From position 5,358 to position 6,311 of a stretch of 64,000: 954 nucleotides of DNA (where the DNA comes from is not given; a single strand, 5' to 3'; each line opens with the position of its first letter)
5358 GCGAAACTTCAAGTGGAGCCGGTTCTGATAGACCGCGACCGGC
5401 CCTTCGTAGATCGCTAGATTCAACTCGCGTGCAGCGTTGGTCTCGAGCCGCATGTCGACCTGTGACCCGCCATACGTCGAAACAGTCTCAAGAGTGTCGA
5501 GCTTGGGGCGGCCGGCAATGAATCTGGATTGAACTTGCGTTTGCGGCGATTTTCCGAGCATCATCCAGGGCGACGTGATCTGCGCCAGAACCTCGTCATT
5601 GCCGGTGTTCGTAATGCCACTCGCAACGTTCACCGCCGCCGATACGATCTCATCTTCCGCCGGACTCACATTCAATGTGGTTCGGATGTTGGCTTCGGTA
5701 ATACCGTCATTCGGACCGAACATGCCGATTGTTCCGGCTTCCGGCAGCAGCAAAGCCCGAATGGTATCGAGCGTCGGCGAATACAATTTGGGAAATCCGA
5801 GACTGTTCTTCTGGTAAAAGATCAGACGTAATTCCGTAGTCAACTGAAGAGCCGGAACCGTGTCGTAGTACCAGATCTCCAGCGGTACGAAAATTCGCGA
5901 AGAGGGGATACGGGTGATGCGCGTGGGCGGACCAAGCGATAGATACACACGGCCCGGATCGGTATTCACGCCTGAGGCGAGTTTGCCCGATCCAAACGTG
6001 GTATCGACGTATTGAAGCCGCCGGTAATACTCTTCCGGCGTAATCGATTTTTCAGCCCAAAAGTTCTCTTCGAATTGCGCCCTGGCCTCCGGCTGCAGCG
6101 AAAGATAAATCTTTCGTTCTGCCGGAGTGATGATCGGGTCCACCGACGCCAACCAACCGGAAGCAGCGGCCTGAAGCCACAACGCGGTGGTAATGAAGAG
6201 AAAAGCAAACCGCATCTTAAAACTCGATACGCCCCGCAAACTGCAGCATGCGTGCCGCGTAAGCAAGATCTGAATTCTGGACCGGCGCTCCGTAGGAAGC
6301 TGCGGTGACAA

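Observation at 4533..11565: Tightly coupled VWA / secreted M20 peptidase / CarboxypepD_reg OMP / GWxTD gene set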

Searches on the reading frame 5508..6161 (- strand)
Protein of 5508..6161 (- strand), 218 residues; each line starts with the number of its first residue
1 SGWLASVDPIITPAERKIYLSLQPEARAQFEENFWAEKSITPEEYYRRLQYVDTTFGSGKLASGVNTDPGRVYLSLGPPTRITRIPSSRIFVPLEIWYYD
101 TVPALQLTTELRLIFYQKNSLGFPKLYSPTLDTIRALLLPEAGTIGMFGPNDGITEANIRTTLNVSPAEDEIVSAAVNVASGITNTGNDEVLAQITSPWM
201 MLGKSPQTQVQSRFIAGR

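Call 46: predict_structure(alignment_id=A4)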
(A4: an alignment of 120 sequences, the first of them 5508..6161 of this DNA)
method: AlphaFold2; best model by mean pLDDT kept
length: 218 residues; sequences in the alignment: 120
mean_pLDDT: 84.4   pTM: 0.81
mean pLDDT of the five models: 84.4, 77.2, 67.9, 67.7, 62.6
residues with pLDDT >= 90: 90; 70-90: 106; 50-70: 12; < 50: 10
segments of 3 or more residues with pLDDT < 50: 208-214, 216-218
pLDDT, mean of each block of 10 residues (from residue 1): 85 93 93 88 93 88 90 94 89 93 79 90 89 87 78 81 85 84 72 90 64 46
secondary structure, 60 per line:
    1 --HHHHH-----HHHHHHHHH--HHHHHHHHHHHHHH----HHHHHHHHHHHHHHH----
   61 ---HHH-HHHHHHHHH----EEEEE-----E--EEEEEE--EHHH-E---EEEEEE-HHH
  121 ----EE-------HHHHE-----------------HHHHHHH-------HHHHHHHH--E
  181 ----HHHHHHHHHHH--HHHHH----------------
elements in order: H3-7 H13-21 H24-37 H42-56 H68-76 E81-85 E94-99 E111-116 H134-137 H156-162 H170-177 H185-195 H198-202

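Call 48: search_protein_representatives(protein=window:5508-6161:-)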
Query: 218 residues. Proteins with E-value up to 0.001 (for the whole library): 1428; up to 1e-10: 275; up to 1e-30: 40. The best 150 are listed.
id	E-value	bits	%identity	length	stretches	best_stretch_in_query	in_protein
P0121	4.8e-94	330.3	69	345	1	1-216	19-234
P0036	7.2e-93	326.4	69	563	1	2-218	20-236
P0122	1.4e-87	309.2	65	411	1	1-216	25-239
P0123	7.0e-80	284.0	65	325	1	2-194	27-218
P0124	8.0e-78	277.3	62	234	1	2-203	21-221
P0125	7.8e-77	274.1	56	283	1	1-217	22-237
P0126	4.9e-75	268.2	58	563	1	1-218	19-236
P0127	2.6e-73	262.5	75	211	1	24-182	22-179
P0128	4.0e-71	255.4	68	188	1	2-170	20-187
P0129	1.9e-70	253.2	66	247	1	3-181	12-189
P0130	1.9e-68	246.6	55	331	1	2-216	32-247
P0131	2.6e-66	239.7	61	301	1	30-215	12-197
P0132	2.8e-66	239.6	54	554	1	1-218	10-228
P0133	3.4e-63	229.5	51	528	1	3-216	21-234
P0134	2.0e-61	223.7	51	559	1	2-215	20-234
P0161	2.0e-28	115.9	41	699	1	6-198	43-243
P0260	6.8e-14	68.4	40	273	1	3-133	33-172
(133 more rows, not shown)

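Call 49: fold_search(model_id=the predicted structure, library=pdb)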
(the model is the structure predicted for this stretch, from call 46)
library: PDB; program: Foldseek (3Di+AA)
matches with E <= 10: 100; with E <= 0.001: 0
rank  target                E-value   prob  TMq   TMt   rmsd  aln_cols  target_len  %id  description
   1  8g6d_J                6.6e-01  0.04  0.15  0.13  21.8       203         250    8  HSV-1 Nuclear Egress Complex (SUP; UL31-R229L) (released 2024-01-10)
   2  8g6d_B                8.7e-01  0.03  0.13  0.12  19.4       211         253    8  HSV-1 Nuclear Egress Complex (SUP; UL31-R229L) (released 2024-01-10)
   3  5oik_B                1.2e+00  0.04  0.16  0.05  14.3       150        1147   12  Structure of an RNA polymerase II-DSIF transcription elongation complex (released 2017-09-13)
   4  8xy6_B                1.2e+00  0.06  0.18  0.04  15.4       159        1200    9  ASFV RNAP M1249L C-tail occupied complex3 (MCOC3) (released 2025-01-22)
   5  7vf4_H                1.7e+00  0.03  0.16  0.16  17.1       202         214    9  Crystal structure of Vps75 from Candida albicans (released 2021-10-06)
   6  3d4e                  1.8e+00  0.06  0.14  0.19  14.9        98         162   13  Crystal structure of putative beta-lactamase inhibitor protein (NP_721579.1) from STREPTOCOCCUS MUTANS at 1.40 A resolut (released 2008-07-08)
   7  4dki_B                1.8e+00  0.04  0.14  0.06   9.3        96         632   12  Structural Insights into the Anti- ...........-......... Staphylococcus aureus (MRSA) Activity of Ceftobiprole (released 2012-08-01)
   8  9cq3_C                2.1e+00  0.03  0.14  0.13  14.7       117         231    9  The gap-filling complex with Pol mu engaged in the NHEJ pathway (released 2025-04-23)
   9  9n5f_B                2.6e+00  0.03  0.17  0.05  14.3       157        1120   11  RNA polymerase II elongation complex with 8-oxoG in syn-conformation with added AMP (released 2025-08-13)
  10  4y1l_C                2.9e+00  0.06  0.18  0.29  10.7       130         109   10  Ubc9 Homodimer The Missing Link in Poly-SUMO Chain Formation (released 2015-05-06)
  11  7xn7_B                3.3e+00  0.03  0.17  0.05  14.4       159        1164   11  RNA polymerase II elongation complex containing Spt4/5, Elf1, Spt6, Spn1 and Paf1C (released 2022-09-07)
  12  7oqy_B                3.5e+00  0.04  0.20  0.05  13.9       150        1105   12  Cryo-EM structure of the cellular negative regulator TFS4 bound to the archaeal RNA polymerase (released 2021-08-25)
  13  4n9f_b                3.5e+00  0.03  0.17  0.21  15.2       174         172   12  Crystal structure of the Vif-CBFbeta-CUL5-ElOB-ElOC pentameric complex (released 2014-01-08)
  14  6gmh_B                3.5e+00  0.03  0.19  0.06  10.3       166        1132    4  Structure of activated transcription complex Pol II-DSIF-PAF-SPT6 (released 2018-08-22)
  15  4ayb_B                3.5e+00  0.03  0.17  0.04  14.1       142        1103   11  RNAP at 3.2Ang (released 2012-08-08)
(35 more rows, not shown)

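Call 53: find_homologous_proteins(query=A5, max_evalue=1e-10)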
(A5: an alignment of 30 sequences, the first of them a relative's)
Query A5 (30 sequences) (699 aa, profile of the alignment): 75 proteins with E <= 1e-10 among 8000 candidates.
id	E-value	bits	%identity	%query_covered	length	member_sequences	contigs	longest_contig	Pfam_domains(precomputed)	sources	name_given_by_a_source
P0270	1.1e-225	770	28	97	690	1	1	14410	PF23914.2,PF13414.13,PF20094.5,PF13176.13,PF13428.13,PF14559.13,PF00515.35,PF12895.14,PF13424.13,PF13432.13,PF13181.13,PF07719.24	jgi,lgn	jgi:GWxTD domain-containing protein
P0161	3.6e-193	662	100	100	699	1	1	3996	PF14559.13,PF23914.2,PF13414.13,PF00515.35,PF13424.13,PF13432.13,PF13428.13,PF13181.13,PF07719.24,PF13174.13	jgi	jgi:GWxTD domain-containing protein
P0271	1.9e-164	567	48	98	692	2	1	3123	PF13431.13,PF23914.2,PF13414.13,PF20094.5,PF13176.13,PF13428.13,PF13374.13,PF07721.21,PF14559.13,PF25068.3,PF13371.13,PF17874.8,PF00515.35,PF12895.14,PF13424.13,PF13432.13,PF13181.13,PF07719.24,PF13174.13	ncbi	-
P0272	1.9e-163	564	55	96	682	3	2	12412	PF13431.13,PF23914.2,PF25062.2,PF13414.13,PF20094.5,PF13176.13,PF13428.13,PF14559.13,PF00515.35,PF12895.14,PF13424.13,PF13432.13,PF13181.13,PF07719.24,PF13174.13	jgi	jgi:GWxTD domain-containing protein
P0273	4.0e-133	464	28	62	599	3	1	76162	PF20094.5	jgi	-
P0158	8.1e-102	360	60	51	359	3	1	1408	PF20094.5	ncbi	ncbi:MAG: GWxTD domain-containing protein, partial [Vicinamibacteria bacterium]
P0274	9.2e-62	228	28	51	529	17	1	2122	-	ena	-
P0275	3.9e-56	209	29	20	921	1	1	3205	PF13431.13,PF09976.16,PF23914.2,PF25062.2,PF13414.13,PF16918.12,PF23300.4,PF13176.13,PF13428.13,PF14559.13,PF24575.2,PF13371.13,PF00515.35,PF12895.14,PF13424.13,PF13432.13,PF09295.17,PF13429.13,PF13181.13,PF07719.24,PF13174.13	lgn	-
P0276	1.7e-52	197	28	20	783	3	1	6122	PF13431.13,PF23914.2,PF25060.1,PF25062.2,PF13414.13,PF13176.13,PF13428.13,PF25064.2,PF14559.13,PF24575.2,PF13371.13,PF00515.35,PF12895.14,PF13424.13,PF21033.5,PF13432.13,PF13429.13,PF13181.13,PF07719.24,PF13174.13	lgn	-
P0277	2.6e-48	183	29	24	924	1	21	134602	PF13431.13,PF09976.16,PF23914.2,PF25060.1,PF25062.2,PF20225.5,PF13414.13,PF12569.15,PF13428.13,PF25064.2,PF14559.13,PF24575.2,PF13371.13,PF00515.35,PF12895.14,PF13424.13,PF21033.5,PF13432.13,PF13429.13,PF13181.13,PF14561.13,PF07719.24,PF13174.13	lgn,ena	-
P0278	3.2e-46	176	25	16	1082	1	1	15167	PF25063.1,PF13431.13,PF23914.2,PF25062.2,PF13414.13,PF25058.2,PF13176.13,PF13428.13,PF25064.2,PF07721.21,PF14559.13,PF13371.13,PF00515.35,PF12895.14,PF13424.13,PF21033.5,PF13432.13,PF13429.13,PF13181.13,PF14561.13,PF07719.24,PF13174.13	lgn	-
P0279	2.5e-45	174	52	4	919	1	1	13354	PF13431.13,PF09976.16,PF23914.2,PF25060.1,PF13414.13,PF13176.13,PF13428.13,PF14559.13,PF24575.2,PF00515.35,PF12895.14,PF13424.13,PF13432.13,PF13181.13,PF07719.24,PF13174.13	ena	-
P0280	2.3e-42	164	26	22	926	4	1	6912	PF13431.13,PF09976.16,PF23914.2,PF25060.1,PF25062.2,PF12569.15,PF13428.13,PF04733.21,PF25064.2,PF14559.13,PF24575.2,PF13371.13,PF00515.35,PF12895.14,PF13424.13,PF13432.13,PF13181.13,PF14561.13,PF07719.24,PF13174.13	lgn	-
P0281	5.6e-39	153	25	19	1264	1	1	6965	PF25060.1,PF13414.13,PF23241.2,PF13374.13,PF24575.2,PF00515.35,PF13424.13,PF13429.13,PF07719.24,PF13174.13,PF25063.1,PF13431.13,PF13469.13,PF23914.2,PF25062.2,PF13428.13,PF04733.21,PF00685.34,PF25064.2,PF14559.13,PF13371.13,PF12895.14,PF21033.5,PF13432.13,PF13181.13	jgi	jgi:tetratricopeptide (TPR) repeat protein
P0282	7.7e-39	152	23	23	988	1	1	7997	PF25063.1,PF13431.13,PF23914.2,PF13414.13,PF13176.13,PF13428.13,PF25064.2,PF13374.13,PF07721.21,PF14559.13,PF24575.2,PF13371.13,PF17874.8,PF00515.35,PF13424.13,PF13432.13,PF13181.13,PF01663.28,PF07719.24,PF13174.13,PF20308.5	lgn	-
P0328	6.4e-13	66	23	23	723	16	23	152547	-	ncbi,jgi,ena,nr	ncbi:MAG: VWA domain-containing protein [Acidobacteria bacterium]|nr:MAG: VWA domain-containing prot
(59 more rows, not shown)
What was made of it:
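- Tried and rejected: It was swamped by TPR proteins (call 53).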

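Call 54: find_encoding_contigs(protein=P0270, flank=7000, max_places=3)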
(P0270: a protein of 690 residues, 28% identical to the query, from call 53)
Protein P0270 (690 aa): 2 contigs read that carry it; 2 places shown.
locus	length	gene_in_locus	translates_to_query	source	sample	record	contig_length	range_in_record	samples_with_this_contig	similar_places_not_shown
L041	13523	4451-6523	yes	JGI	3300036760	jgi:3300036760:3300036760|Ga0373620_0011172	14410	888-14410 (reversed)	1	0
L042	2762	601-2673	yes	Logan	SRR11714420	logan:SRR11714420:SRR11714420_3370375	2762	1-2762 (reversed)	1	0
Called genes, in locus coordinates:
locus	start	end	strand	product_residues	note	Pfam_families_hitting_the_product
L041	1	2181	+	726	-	?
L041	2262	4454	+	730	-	PF00884:Sulfatase, PF16347:SGSH_C, PF13414:TPR_11, PF13432:TPR_16, PF00515:TPR_1, PF07719:TPR_2, PF13424:TPR_12, PF13414:TPR_11, +20 more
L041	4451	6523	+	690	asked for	PF20094:GWxTD_dom, PF23914:TPR_CcmH_CycH, PF12895:ANAPC3 (weak), PF13424:TPR_12, PF13432:TPR_16, PF14559:TPR_19, PF00515:TPR_1, PF07719:TPR_2, +4 more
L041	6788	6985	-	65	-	-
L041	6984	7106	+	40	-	-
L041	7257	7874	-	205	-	PF00589:Phage_integrase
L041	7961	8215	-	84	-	-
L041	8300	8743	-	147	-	PF14791:DNA_pol_B_thumb (weak)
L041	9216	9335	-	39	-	-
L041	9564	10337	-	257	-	PF18731:HEPN_Swt1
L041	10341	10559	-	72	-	-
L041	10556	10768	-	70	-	PF08281:Sigma70_r4_2 (faint)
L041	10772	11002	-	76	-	-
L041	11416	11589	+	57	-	-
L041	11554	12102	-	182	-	-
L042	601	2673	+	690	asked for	PF20094:GWxTD_dom, PF23914:TPR_CcmH_CycH, PF12895:ANAPC3 (weak), PF13424:TPR_12, PF13432:TPR_16, PF14559:TPR_19, PF00515:TPR_1, PF07719:TPR_2, +4 more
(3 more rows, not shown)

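Call 55: find_encoding_contigs(protein=P0273, flank=7000, max_places=3)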
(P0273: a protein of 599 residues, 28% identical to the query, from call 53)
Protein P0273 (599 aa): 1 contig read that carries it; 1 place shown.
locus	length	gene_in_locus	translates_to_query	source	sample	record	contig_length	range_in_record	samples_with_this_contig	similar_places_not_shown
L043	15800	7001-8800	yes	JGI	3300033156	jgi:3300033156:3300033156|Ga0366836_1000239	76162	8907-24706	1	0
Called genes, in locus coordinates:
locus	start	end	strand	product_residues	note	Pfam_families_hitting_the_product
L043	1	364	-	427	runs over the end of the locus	-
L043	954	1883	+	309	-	PF00005:ABC_tran, PF13304:AAA_21, PF13732:DrrA1-3_C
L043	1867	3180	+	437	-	PF12698:ABC2_membrane_3, PF01061:ABC2_membrane (weak)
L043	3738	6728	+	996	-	PF13620:CarboxypepD_reg, PF13715:CarbopepD_reg_2 (weak), PF17210:SdrD_B (weak), PF07715:Plug (weak), PF25183:OMP_b-brl_4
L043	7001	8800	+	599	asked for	PF20094:GWxTD_dom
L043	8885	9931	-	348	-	-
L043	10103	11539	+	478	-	-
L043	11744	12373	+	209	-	PF00440:TetR_N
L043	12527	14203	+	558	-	PF02321:OEP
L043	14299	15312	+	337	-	PF00248:Aldo_ket_red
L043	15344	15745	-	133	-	-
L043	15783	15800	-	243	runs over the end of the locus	PF05359:DUF748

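Call 56: find_encoding_contigs(protein=P0272, flank=7000, max_places=3)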
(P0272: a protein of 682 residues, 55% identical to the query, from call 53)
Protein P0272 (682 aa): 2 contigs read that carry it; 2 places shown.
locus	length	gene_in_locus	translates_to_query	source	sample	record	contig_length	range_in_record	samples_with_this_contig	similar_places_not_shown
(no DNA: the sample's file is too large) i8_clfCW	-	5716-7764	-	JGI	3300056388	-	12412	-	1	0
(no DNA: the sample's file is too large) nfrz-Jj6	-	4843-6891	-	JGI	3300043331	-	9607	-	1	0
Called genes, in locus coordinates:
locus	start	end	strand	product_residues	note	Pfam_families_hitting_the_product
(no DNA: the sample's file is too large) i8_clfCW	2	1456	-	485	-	?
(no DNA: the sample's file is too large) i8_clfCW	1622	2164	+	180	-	PF07883:Cupin_2 (weak)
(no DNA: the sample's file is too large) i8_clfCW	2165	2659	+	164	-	PF14499:DUF4437, PF07883:Cupin_2 (weak)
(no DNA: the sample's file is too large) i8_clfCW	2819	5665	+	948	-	PF13620:CarboxypepD_reg, PF13715:CarbopepD_reg_2 (weak), PF25183:OMP_b-brl_4, PF00593:TonB_dep_Rec_b-barrel (weak), PF25183:OMP_b-brl_4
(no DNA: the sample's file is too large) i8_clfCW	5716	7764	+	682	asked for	PF20094:GWxTD_dom (weak), PF23914:TPR_CcmH_CycH, PF13432:TPR_16 (weak), PF14559:TPR_19 (weak), PF13432:TPR_16, PF12895:ANAPC3 (weak), PF14559:TPR_19, PF13432:TPR_16 (weak), +10 more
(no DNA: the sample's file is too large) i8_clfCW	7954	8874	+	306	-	PF03631:Virul_fac_BrkB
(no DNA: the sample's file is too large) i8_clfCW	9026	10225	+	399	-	PF06475:Glycolipid_bind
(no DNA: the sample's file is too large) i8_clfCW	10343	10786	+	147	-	-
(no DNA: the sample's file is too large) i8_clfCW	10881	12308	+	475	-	PF00266:Aminotran_5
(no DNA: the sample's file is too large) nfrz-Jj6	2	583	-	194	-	?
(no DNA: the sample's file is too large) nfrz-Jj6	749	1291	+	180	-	PF07883:Cupin_2 (weak)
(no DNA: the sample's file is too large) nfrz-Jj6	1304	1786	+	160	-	PF14499:DUF4437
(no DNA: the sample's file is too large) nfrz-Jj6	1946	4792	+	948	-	PF13620:CarboxypepD_reg, PF13715:CarbopepD_reg_2 (weak), PF25183:OMP_b-brl_4, PF00593:TonB_dep_Rec_b-barrel (weak), PF25183:OMP_b-brl_4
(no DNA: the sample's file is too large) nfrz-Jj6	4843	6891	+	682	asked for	PF20094:GWxTD_dom (weak), PF23914:TPR_CcmH_CycH, PF13432:TPR_16 (weak), PF14559:TPR_19 (weak), PF13432:TPR_16, PF12895:ANAPC3 (weak), PF14559:TPR_19, PF13432:TPR_16 (weak), +10 more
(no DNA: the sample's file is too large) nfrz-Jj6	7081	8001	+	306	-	PF03631:Virul_fac_BrkB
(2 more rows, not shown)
